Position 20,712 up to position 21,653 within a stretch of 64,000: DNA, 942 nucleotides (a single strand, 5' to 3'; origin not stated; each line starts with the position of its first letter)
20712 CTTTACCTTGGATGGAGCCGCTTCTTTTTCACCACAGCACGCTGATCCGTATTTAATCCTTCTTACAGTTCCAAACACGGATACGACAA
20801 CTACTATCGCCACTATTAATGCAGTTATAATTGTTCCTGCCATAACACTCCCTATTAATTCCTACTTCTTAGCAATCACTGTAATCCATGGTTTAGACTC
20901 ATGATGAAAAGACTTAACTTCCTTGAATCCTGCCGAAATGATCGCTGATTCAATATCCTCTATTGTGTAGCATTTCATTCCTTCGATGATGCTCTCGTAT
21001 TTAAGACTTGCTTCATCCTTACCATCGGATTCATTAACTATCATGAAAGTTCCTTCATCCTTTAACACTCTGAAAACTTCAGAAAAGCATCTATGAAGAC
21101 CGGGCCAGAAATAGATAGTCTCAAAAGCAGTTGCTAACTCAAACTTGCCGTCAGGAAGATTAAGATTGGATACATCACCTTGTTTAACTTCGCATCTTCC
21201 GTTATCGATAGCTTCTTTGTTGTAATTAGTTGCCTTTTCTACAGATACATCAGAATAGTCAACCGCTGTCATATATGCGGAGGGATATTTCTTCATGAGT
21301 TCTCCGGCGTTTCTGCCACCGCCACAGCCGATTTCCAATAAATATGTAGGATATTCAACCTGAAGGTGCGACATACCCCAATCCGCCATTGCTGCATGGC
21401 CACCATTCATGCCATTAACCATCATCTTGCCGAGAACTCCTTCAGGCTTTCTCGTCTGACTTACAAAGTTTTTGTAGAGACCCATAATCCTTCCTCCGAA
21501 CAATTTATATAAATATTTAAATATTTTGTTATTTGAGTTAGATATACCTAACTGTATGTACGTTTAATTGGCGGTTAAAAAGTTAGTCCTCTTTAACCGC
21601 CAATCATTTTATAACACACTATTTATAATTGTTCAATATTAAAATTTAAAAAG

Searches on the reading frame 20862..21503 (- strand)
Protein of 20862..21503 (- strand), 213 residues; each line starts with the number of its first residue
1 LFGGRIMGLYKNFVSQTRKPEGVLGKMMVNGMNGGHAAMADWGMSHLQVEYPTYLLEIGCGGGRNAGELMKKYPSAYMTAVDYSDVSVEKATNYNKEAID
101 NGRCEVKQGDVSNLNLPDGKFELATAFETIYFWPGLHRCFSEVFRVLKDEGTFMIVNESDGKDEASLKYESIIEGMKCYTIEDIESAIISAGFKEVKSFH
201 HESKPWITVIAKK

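Call 8: search_protein_families(library=pfam, proteins=[window:20862-21503:-])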
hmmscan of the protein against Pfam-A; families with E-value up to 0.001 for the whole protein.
window:20862-21503:- (213 aa): 8 families
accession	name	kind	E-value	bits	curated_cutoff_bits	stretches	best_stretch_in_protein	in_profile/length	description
PF08241.18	Methyltransf_11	-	2.4e-18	67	21.2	1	56-155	1-95/95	Methyltransferase domain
PF13649.12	Methyltransf_25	-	1.1e-17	64.9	27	1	56-151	2-97/97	Methyltransferase domain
PF13847.12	Methyltransf_31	-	7e-15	55.4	27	1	55-159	7-113/145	Methyltransferase domain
PF08242.18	Methyltransf_12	-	2.8e-11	44.5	30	1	56-153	1-98/98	Methyltransferase domain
PF13489.12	Methyltransf_23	-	2.8e-10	40.6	27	1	51-194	22-160/164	Methyltransferase domain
PF00891.24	Methyltransf_2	-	3.1e-05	23.9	22.3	1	30-157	41-166/210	O-methyltransferase domain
PF05175.20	MTS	-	0.00017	21.7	23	0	45-113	25-92/170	Methyltransferase small domain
PF01209.24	Ubie_methyltran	-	0.00017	21.5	20.1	1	46-160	42-156/233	ubiE/COQ5 methyltransferase family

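Call 30: find_homologous_proteins(query=window:20865-21485:-, max_evalue=1e-30)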
Query window:20865-21485:- (207 aa): 4299 proteins with E <= 1e-30 among 4505 candidates; the best 120 are listed.
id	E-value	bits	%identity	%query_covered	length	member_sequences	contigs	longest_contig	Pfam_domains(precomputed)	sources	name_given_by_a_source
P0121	8.2e-133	459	96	100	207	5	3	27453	PF13847.13,PF13489.13,PF13649.13,PF01209.25,PF08241.19,PF08242.19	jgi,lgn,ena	jgi:ubiquinone/menaquinone biosynthesis C-methylase UbiE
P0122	2.6e-125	434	91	100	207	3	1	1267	PF13847.13,PF13489.13,PF13649.13,PF00891.25,PF08241.19,PF08242.19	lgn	-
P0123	4.2e-112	391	82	100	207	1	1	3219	PF13847.13,PF13489.13,PF05175.21,PF13649.13,PF00891.25,PF01209.25,PF08241.19,PF08242.19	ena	-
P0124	5.6e-112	391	83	100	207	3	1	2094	PF13847.13,PF13489.13,PF05175.21,PF13649.13,PF00891.25,PF01209.25,PF08241.19,PF08242.19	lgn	-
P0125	1.1e-111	390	82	100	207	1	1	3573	PF13847.13,PF13489.13,PF05175.21,PF13649.13,PF00891.25,PF01209.25,PF08241.19,PF08242.19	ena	-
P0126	2.7e-110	385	80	100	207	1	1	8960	PF13847.13,PF13489.13,PF05175.21,PF13649.13,PF08241.19,PF08242.19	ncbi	-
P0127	2.7e-109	382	80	100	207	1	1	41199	PF13847.13,PF13489.13,PF05175.21,PF13649.13,PF01209.25,PF08241.19,PF08242.19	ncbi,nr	ncbi:MAG: class I SAM-dependent methyltransferase [Lachnospiraceae bacterium]|nr:class I SAM-depende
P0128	2.0e-108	379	79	100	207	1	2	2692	PF13847.13,PF13489.13,PF05175.21,PF13649.13,PF01209.25,PF08241.19,PF08242.19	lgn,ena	-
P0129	7.8e-105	367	78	100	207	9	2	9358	PF13847.13,PF13489.13,PF05175.21,PF13649.13,PF08241.19,PF08242.19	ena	-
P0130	4.2e-104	365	76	100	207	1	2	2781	PF13847.13,PF13489.13,PF05175.21,PF13649.13,PF00891.25,PF01209.25,PF08241.19,PF08242.19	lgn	-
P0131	1.1e-103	364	76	100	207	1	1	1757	PF13847.13,PF13489.13,PF05175.21,PF13649.13,PF00891.25,PF01209.25,PF08241.19,PF08242.19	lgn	-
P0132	1.1e-103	364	76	100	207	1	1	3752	PF13847.13,PF13489.13,PF05175.21,PF13649.13,PF00891.25,PF01209.25,PF08241.19,PF08242.19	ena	-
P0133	1.1e-103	363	76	100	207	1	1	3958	PF13847.13,PF13489.13,PF05175.21,PF13649.13,PF00891.25,PF01209.25,PF08241.19,PF08242.19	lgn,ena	-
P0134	1.1e-103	363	76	100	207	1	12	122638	PF13847.13,PF13489.13,PF05175.21,PF13649.13,PF00891.25,PF01209.25,PF08241.19,PF08242.19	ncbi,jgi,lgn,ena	jgi:SAM-dependent methyltransferase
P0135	1.2e-103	363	76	100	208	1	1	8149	PF13847.13,PF13489.13,PF05175.21,PF13649.13,PF00891.25,PF01209.25,PF08241.19,PF08242.19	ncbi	-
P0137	1.5e-103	363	76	100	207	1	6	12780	PF13847.13,PF13489.13,PF05175.21,PF13649.13,PF00891.25,PF01209.25,PF08241.19,PF08242.19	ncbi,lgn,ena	-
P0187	2.6e-100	353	75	100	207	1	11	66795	PF13847.13,PF13489.13,PF05175.21,PF13649.13,PF00891.25,PF08241.19,PF08242.19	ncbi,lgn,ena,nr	ncbi:MAG: class I SAM-dependent methyltransferase [Lachnospiraceae bacterium]|nr:class I SAM-depende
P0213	5.5e-99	348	72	100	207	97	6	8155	PF13847.13,PF13489.13,PF13649.13,PF00891.25,PF01209.25,PF08241.19,PF08242.19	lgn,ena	-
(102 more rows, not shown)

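Call 31: find_encoding_contigs(protein=P0127, flank=3000, max_places=3)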
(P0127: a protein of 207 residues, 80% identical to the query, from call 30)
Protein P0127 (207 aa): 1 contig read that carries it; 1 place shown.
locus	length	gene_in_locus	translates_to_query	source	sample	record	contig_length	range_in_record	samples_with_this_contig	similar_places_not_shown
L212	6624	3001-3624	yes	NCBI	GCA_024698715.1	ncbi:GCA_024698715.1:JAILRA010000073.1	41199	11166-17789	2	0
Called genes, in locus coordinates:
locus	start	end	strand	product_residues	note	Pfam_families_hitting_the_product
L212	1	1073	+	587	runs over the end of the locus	PF00664:ABC_membrane, PF00005:ABC_tran, PF00270:DEAD (weak), PF02463:SMC_N (weak)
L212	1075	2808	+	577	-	PF00664:ABC_membrane, PF00005:ABC_tran, PF02463:SMC_N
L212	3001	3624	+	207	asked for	PF01209:Ubie_methyltran (weak), PF13489:Methyltransf_23, PF05175:MTS (faint), PF13847:Methyltransf_31, PF08241:Methyltransf_11, PF08242:Methyltransf_12, PF13649:Methyltransf_25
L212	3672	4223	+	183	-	PF12672:DUF3793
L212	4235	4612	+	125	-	-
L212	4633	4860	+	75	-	PF04023:FeoA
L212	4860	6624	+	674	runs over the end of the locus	PF01926:MMR_HSR1, PF02421:FeoB_N, PF17910:FeoB_Cyto (weak), PF07670:Gate, PF07664:FeoB_C, PF07670:Gate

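Call 32: find_encoding_contigs(protein=P0126, flank=3000, max_places=3)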
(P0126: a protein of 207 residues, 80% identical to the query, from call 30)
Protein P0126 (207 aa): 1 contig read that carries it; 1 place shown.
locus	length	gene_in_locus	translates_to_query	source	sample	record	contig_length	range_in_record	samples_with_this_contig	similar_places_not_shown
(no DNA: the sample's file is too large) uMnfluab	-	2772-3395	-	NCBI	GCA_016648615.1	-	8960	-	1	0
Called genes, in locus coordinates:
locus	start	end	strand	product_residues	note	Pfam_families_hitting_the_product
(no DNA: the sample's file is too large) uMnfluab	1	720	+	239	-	?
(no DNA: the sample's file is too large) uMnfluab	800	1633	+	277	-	PF02811:PHP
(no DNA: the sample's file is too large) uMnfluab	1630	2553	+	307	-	PF08840:BAAT_C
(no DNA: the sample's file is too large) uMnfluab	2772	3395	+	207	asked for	PF13489:Methyltransf_23, PF05175:MTS (faint), PF13847:Methyltransf_31, PF08241:Methyltransf_11, PF08242:Methyltransf_12, PF13649:Methyltransf_25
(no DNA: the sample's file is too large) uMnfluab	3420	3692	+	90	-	PF12672:DUF3793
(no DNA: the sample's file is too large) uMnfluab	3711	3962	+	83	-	PF12672:DUF3793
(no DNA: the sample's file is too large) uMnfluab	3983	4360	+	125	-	PF00403:HMA (weak)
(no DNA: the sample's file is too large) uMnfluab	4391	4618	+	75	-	PF04023:FeoA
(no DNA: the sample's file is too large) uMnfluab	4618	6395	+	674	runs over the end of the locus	PF01926:MMR_HSR1, PF02421:FeoB_N, PF17910:FeoB_Cyto (weak), PF07670:Gate, PF07664:FeoB_C, PF07670:Gate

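Call 33: find_encoding_contigs(protein=P0134, flank=1500, max_places=10)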
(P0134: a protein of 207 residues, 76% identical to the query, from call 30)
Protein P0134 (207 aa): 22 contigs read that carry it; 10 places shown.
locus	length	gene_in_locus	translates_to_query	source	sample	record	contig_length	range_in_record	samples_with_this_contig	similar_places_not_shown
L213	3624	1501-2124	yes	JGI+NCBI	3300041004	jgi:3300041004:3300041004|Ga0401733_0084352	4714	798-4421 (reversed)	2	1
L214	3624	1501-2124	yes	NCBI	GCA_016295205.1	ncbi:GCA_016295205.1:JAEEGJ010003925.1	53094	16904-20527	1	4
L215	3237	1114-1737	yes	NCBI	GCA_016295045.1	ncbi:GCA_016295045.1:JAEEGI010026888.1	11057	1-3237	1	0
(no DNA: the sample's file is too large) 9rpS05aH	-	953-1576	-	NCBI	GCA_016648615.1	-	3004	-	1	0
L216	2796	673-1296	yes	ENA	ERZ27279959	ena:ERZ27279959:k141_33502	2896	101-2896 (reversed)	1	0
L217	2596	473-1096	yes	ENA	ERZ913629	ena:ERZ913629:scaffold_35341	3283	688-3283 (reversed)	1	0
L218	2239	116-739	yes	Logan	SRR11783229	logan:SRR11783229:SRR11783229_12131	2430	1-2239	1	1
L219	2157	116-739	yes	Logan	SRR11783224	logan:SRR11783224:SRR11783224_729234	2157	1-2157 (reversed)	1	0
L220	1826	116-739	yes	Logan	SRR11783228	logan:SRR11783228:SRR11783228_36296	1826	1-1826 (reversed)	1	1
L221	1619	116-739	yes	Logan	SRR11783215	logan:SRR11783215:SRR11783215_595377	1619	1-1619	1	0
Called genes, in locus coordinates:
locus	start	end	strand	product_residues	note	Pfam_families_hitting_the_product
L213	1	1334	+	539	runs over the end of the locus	PF00664:ABC_membrane, PF00005:ABC_tran, PF00270:DEAD (faint), PF02463:SMC_N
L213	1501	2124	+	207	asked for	PF00891:Methyltransf_2 (weak), PF01209:Ubie_methyltran (weak), PF13489:Methyltransf_23, PF05175:MTS (weak), PF13847:Methyltransf_31, PF08241:Methyltransf_11, PF08242:Methyltransf_12, PF13649:Methyltransf_25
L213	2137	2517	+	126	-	PF00403:HMA (weak)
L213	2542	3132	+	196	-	PF09605:Trep_Strep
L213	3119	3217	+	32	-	-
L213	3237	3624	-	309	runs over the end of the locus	PF00126:HTH_1, PF03466:LysR_substrate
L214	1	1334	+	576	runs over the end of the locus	PF00664:ABC_membrane, PF00005:ABC_tran, PF00270:DEAD (faint), PF02463:SMC_N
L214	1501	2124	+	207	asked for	PF00891:Methyltransf_2 (weak), PF01209:Ubie_methyltran (weak), PF13489:Methyltransf_23, PF05175:MTS (weak), PF13847:Methyltransf_31, PF08241:Methyltransf_11, PF08242:Methyltransf_12, PF13649:Methyltransf_25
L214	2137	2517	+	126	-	PF00403:HMA (weak)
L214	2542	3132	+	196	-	PF09605:Trep_Strep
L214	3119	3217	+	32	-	-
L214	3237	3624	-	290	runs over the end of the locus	PF00126:HTH_1, PF03466:LysR_substrate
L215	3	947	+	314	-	?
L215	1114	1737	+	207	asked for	PF00891:Methyltransf_2 (weak), PF01209:Ubie_methyltran (weak), PF13489:Methyltransf_23, PF05175:MTS (weak), PF13847:Methyltransf_31, PF08241:Methyltransf_11, PF08242:Methyltransf_12, PF13649:Methyltransf_25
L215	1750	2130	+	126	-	PF00403:HMA (weak)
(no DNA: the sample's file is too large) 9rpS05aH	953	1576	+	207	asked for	PF00891:Methyltransf_2 (weak), PF01209:Ubie_methyltran (weak), PF13489:Methyltransf_23, PF05175:MTS (weak), PF13847:Methyltransf_31, PF08241:Methyltransf_11, PF08242:Methyltransf_12, PF13649:Methyltransf_25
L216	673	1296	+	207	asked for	PF00891:Methyltransf_2 (weak), PF01209:Ubie_methyltran (weak), PF13489:Methyltransf_23, PF05175:MTS (weak), PF13847:Methyltransf_31, PF08241:Methyltransf_11, PF08242:Methyltransf_12, PF13649:Methyltransf_25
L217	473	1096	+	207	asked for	PF00891:Methyltransf_2 (weak), PF01209:Ubie_methyltran (weak), PF13489:Methyltransf_23, PF05175:MTS (weak), PF13847:Methyltransf_31, PF08241:Methyltransf_11, PF08242:Methyltransf_12, PF13649:Methyltransf_25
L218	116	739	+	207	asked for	PF00891:Methyltransf_2 (weak), PF01209:Ubie_methyltran (weak), PF13489:Methyltransf_23, PF05175:MTS (weak), PF13847:Methyltransf_31, PF08241:Methyltransf_11, PF08242:Methyltransf_12, PF13649:Methyltransf_25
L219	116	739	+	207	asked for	PF00891:Methyltransf_2 (weak), PF01209:Ubie_methyltran (weak), PF13489:Methyltransf_23, PF05175:MTS (weak), PF13847:Methyltransf_31, PF08241:Methyltransf_11, PF08242:Methyltransf_12, PF13649:Methyltransf_25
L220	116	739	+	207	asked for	PF00891:Methyltransf_2 (weak), PF01209:Ubie_methyltran (weak), PF13489:Methyltransf_23, PF05175:MTS (weak), PF13847:Methyltransf_31, PF08241:Methyltransf_11, PF08242:Methyltransf_12, PF13649:Methyltransf_25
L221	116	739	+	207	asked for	PF00891:Methyltransf_2 (weak), PF01209:Ubie_methyltran (weak), PF13489:Methyltransf_23, PF05175:MTS (weak), PF13847:Methyltransf_31, PF08241:Methyltransf_11, PF08242:Methyltransf_12, PF13649:Methyltransf_25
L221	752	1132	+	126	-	PF00403:HMA (weak)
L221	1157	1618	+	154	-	?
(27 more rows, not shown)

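Call 35: find_encoding_contigs(protein=P0187, flank=1200, max_places=4)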
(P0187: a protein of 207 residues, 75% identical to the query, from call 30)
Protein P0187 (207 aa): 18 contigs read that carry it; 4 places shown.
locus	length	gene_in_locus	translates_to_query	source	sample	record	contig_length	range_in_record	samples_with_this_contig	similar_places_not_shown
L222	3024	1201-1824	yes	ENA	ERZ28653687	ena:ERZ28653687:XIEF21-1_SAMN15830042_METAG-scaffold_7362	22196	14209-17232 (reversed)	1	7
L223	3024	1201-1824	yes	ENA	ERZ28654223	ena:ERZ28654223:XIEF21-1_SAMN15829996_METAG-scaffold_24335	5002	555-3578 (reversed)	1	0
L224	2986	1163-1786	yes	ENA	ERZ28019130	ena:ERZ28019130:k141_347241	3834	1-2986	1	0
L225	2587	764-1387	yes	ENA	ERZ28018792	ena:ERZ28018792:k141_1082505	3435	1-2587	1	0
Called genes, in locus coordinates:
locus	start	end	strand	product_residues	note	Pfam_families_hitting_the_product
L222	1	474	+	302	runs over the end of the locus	PF10340:Say1_Mug180 (weak), PF07859:Abhydrolase_3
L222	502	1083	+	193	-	PF14196:ATC_hydrolase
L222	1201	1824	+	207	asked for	PF00891:Methyltransf_2 (weak), PF05175:MTS (weak), PF13489:Methyltransf_23, PF13847:Methyltransf_31, PF08241:Methyltransf_11, PF08242:Methyltransf_12, PF13649:Methyltransf_25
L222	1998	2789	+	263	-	PF01209:Ubie_methyltran, PF05175:MTS, PF13489:Methyltransf_23, PF02390:Methyltransf_4, PF13847:Methyltransf_31, PF08241:Methyltransf_11, PF08242:Methyltransf_12, PF13649:Methyltransf_25, +1 more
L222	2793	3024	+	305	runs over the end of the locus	PF00561:Abhydrolase_1 (faint), PF12146:Hydrolase_4 (weak), PF08840:BAAT_C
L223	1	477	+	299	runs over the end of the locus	-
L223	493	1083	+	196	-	PF14196:ATC_hydrolase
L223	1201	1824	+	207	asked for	PF00891:Methyltransf_2 (weak), PF05175:MTS (weak), PF13489:Methyltransf_23, PF13847:Methyltransf_31, PF08241:Methyltransf_11, PF08242:Methyltransf_12, PF13649:Methyltransf_25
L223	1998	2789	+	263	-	PF01209:Ubie_methyltran, PF05175:MTS, PF13489:Methyltransf_23, PF02390:Methyltransf_4, PF13847:Methyltransf_31, PF08241:Methyltransf_11, PF08242:Methyltransf_12, PF13649:Methyltransf_25, +1 more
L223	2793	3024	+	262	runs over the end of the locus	?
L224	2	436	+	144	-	?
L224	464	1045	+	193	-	PF14196:ATC_hydrolase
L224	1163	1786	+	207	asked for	PF00891:Methyltransf_2 (weak), PF05175:MTS (weak), PF13489:Methyltransf_23, PF13847:Methyltransf_31, PF08241:Methyltransf_11, PF08242:Methyltransf_12, PF13649:Methyltransf_25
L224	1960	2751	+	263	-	PF01209:Ubie_methyltran, PF05175:MTS, PF13489:Methyltransf_23, PF02390:Methyltransf_4, PF13847:Methyltransf_31, PF08241:Methyltransf_11, PF08242:Methyltransf_12, PF13649:Methyltransf_25, +1 more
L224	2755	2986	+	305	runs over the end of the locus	PF00561:Abhydrolase_1 (faint), PF12146:Hydrolase_4 (weak), PF08840:BAAT_C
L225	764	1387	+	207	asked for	PF00891:Methyltransf_2 (weak), PF05175:MTS (weak), PF13489:Methyltransf_23, PF13847:Methyltransf_31, PF08241:Methyltransf_11, PF08242:Methyltransf_12, PF13649:Methyltransf_25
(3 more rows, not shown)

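Call 36: find_encoding_contigs(protein=P0213, flank=1200, max_places=4)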
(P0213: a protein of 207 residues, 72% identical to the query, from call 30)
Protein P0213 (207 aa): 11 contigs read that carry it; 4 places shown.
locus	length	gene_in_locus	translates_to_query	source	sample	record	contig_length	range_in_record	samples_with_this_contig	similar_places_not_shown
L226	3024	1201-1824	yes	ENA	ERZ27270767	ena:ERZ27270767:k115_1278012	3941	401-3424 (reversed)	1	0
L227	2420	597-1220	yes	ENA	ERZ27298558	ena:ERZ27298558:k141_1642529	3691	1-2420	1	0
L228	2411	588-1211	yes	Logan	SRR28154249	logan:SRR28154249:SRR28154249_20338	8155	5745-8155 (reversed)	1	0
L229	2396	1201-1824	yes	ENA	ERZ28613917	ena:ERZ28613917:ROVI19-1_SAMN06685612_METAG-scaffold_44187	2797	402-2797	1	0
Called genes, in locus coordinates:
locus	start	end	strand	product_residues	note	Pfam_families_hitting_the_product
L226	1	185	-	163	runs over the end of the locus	PF04191:PEMT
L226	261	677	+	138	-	PF20648:DUF6809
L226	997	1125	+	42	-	PF13443:HTH_26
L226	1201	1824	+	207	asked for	PF01209:Ubie_methyltran (weak), PF13489:Methyltransf_23, PF00891:Methyltransf_2 (weak), PF13847:Methyltransf_31, PF08241:Methyltransf_11, PF08242:Methyltransf_12, PF13649:Methyltransf_25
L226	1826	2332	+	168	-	PF04140:ICMT (weak), PF04191:PEMT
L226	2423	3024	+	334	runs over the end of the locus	?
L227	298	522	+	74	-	PF13443:HTH_26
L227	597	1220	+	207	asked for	PF01209:Ubie_methyltran (weak), PF13489:Methyltransf_23, PF00891:Methyltransf_2 (weak), PF13847:Methyltransf_31, PF08241:Methyltransf_11, PF08242:Methyltransf_12, PF13649:Methyltransf_25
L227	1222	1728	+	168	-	PF04140:ICMT (weak), PF04191:PEMT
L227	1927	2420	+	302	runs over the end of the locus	PF10340:Say1_Mug180, PF20434:BD-FAE, PF07859:Abhydrolase_3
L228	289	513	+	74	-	PF13443:HTH_26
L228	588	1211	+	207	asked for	PF01209:Ubie_methyltran (weak), PF13489:Methyltransf_23, PF00891:Methyltransf_2 (weak), PF13847:Methyltransf_31, PF08241:Methyltransf_11, PF08242:Methyltransf_12, PF13649:Methyltransf_25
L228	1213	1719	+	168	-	PF04140:ICMT (weak), PF04191:PEMT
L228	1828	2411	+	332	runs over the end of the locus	PF10340:Say1_Mug180, PF20434:BD-FAE, PF07859:Abhydrolase_3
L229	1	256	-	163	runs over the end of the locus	PF04191:PEMT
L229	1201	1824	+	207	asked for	PF01209:Ubie_methyltran (weak), PF13489:Methyltransf_23, PF00891:Methyltransf_2 (weak), PF13847:Methyltransf_31, PF08241:Methyltransf_11, PF08242:Methyltransf_12, PF13649:Methyltransf_25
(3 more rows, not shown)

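Call 37: find_encoding_contigs(protein=P0129, flank=1200, max_places=3)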
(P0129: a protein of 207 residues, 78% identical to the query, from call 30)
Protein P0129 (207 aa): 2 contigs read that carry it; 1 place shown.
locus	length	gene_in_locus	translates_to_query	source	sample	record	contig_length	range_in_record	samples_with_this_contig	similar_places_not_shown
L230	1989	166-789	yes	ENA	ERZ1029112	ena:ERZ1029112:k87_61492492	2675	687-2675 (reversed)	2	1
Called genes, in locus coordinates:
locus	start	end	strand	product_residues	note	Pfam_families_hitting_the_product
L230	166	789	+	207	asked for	PF13489:Methyltransf_23, PF05175:MTS (faint), PF13847:Methyltransf_31, PF08241:Methyltransf_11, PF08242:Methyltransf_12, PF13649:Methyltransf_25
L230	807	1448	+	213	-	PF01209:Ubie_methyltran, PF13489:Methyltransf_23, PF07021:MetW (weak), PF05175:MTS (weak), PF13847:Methyltransf_31, PF08241:Methyltransf_11, PF08242:Methyltransf_12, PF13649:Methyltransf_25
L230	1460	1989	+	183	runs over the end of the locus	PF12672:DUF3793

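Call 57: search_protein_families(library=ncbifam, max_evalue=0.00001, proteins=[window:20865-21485:-])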
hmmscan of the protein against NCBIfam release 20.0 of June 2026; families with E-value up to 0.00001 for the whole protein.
window:20865-21485:- (207 aa): 13 families
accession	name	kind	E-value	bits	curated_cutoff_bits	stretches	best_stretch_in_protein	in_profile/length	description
NF001244.0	PRK00216.1-5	equivalog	4.2e-11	42.6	216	1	38-153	41-157/236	bifunctional demethylmenaquinone methyltransferase/2-methoxy-6-polyprenyl-1,4-benzoquinol methylase UbiE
TIGR02072.1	BioC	equivalog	1.1e-10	41.7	184.95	1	46-149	35-132/244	malonyl-ACP O-methyltransferase BioC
TIGR01934.1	MenG_MenH_UbiE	subfamily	1.5e-10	40.8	158.35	1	38-156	32-148/223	ubiquinone/menaquinone biosynthesis methyltransferase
NF045825.1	FAmtase_mtf2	equivalog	1.2e-09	37.8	400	1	49-157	62-166/248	fatty-acid O-methyltransferase Mtf2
NF045667.1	MTase_DVU1556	equivalog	3.2e-08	33.3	155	1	29-200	6-172/213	DVU_1556 family methyltransferase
NF045823.1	PthPhpthDimycoMt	equivalog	3.3e-08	33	300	1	49-173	70-190/256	phthiotriol/phenolphthiotriol dimycocerosates methyltransferase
NF041675.1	sarc_dimgly_tmase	equivalog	7e-08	32.7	550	1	44-153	65-173/278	sarcosine/dimethylglycine N-methyltransferase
NF041536.1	ArsM_DUF2284_UU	exception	1.8e-07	29.8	575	1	47-152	78-183/459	arsenite methyltransferase/DUF2284 domain selenoprotein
NF041537.1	ArsM_AhpD_UU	exception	2.4e-07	29.9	510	1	43-151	74-182/345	arsenite methyltransferase/AhpD domain selenoprotein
NF043040.1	corrin_prot_MT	hypoth_equivalog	4e-07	29.7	180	1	47-155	43-153/216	corrinoid protein-associated methyltransferase CpaM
NF008823.0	PRK11873.1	subfamily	1.2e-06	28.2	263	1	49-150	81-182/272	arsenite methyltransferase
NF045882.1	PLipidMtase_Leg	equivalog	6.7e-06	26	390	1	48-152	45-146/207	phospholipid N-methyltransferase PmtA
NF007610.0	PRK10258.1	equivalog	9.9e-06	25.1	342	0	37-147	34-136/251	malonyl-ACP O-methyltransferase BioC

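Call 58: find_encoding_contigs(protein=P0123, flank=800, max_places=3)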
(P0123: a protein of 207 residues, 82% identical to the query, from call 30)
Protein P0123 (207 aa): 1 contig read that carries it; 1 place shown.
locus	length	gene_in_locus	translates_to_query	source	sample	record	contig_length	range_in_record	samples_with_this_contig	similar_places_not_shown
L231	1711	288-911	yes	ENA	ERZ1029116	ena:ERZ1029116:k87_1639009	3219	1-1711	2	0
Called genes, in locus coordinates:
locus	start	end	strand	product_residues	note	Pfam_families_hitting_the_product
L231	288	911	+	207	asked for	PF00891:Methyltransf_2 (weak), PF01209:Ubie_methyltran (weak), PF13489:Methyltransf_23, PF05175:MTS (weak), PF13847:Methyltransf_31, PF08241:Methyltransf_11, PF08242:Methyltransf_12, PF13649:Methyltransf_25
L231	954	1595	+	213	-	PF01209:Ubie_methyltran, PF13489:Methyltransf_23, PF05175:MTS (weak), PF13847:Methyltransf_31, PF08241:Methyltransf_11, PF08242:Methyltransf_12, PF13649:Methyltransf_25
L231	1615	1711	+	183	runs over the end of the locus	PF12672:DUF3793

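Call 59: find_encoding_contigs(protein=P0128, flank=800, max_places=3)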
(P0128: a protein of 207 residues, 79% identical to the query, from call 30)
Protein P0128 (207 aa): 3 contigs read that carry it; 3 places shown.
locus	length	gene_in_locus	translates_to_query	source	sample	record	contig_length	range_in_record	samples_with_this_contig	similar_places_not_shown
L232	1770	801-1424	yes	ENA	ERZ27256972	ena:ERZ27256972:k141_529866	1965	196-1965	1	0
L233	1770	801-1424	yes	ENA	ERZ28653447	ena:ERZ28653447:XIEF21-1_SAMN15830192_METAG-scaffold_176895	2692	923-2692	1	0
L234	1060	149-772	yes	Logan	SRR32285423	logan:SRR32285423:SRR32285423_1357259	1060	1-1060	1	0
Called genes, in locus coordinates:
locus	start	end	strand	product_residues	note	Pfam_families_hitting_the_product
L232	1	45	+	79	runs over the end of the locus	?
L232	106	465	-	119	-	-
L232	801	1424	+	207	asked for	PF01209:Ubie_methyltran (weak), PF13489:Methyltransf_23, PF05175:MTS (faint), PF13847:Methyltransf_31, PF08241:Methyltransf_11, PF08242:Methyltransf_12, PF13649:Methyltransf_25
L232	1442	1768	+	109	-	?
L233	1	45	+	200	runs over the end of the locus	PF01209:Ubie_methyltran, PF05219:DREV, PF13489:Methyltransf_23, PF07021:MetW, PF13847:Methyltransf_31, PF08241:Methyltransf_11, PF08242:Methyltransf_12, PF13649:Methyltransf_25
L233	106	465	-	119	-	-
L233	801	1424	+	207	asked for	PF01209:Ubie_methyltran (weak), PF13489:Methyltransf_23, PF05175:MTS (faint), PF13847:Methyltransf_31, PF08241:Methyltransf_11, PF08242:Methyltransf_12, PF13649:Methyltransf_25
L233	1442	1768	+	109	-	?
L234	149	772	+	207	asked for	PF01209:Ubie_methyltran (weak), PF13489:Methyltransf_23, PF05175:MTS (faint), PF13847:Methyltransf_31, PF08241:Methyltransf_11, PF08242:Methyltransf_12, PF13649:Methyltransf_25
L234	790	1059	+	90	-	?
